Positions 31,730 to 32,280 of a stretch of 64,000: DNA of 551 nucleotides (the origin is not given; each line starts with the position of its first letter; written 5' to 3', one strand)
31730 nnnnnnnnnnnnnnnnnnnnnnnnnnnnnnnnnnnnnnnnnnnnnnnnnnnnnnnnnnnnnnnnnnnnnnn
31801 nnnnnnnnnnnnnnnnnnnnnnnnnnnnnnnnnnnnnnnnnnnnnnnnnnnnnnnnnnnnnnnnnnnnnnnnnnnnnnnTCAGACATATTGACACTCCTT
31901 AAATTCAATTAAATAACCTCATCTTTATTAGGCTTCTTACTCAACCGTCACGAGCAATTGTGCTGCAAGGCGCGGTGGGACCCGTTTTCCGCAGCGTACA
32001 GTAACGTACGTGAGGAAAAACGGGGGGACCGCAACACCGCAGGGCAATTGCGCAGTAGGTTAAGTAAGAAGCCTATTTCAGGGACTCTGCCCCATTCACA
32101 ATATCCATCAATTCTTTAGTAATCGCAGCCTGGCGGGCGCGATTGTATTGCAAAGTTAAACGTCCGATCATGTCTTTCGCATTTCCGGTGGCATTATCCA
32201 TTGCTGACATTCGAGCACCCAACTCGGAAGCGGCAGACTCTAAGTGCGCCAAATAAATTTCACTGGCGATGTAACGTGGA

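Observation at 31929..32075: Long-hairpin element X1 wedged between atpG and atpD, overlapping the atpG stop codon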

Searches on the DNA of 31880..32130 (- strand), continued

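Call 114: search_with_rna_model(model_id=R3, sources=[L242, L243, L016, L019], max_evalue=0.1)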
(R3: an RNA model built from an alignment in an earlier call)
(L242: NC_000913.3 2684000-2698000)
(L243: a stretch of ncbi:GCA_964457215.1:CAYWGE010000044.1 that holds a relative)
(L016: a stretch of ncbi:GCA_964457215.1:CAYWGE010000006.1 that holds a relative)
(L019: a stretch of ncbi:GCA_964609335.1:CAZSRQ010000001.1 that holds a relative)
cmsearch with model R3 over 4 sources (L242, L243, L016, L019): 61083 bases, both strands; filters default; matches with E-value up to 0.1: 2.
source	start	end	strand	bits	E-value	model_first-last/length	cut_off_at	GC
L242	5522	5665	-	35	8e-08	1-147/147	no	0.52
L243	2817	2942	+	34.6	1e-07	1-147/147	no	0.53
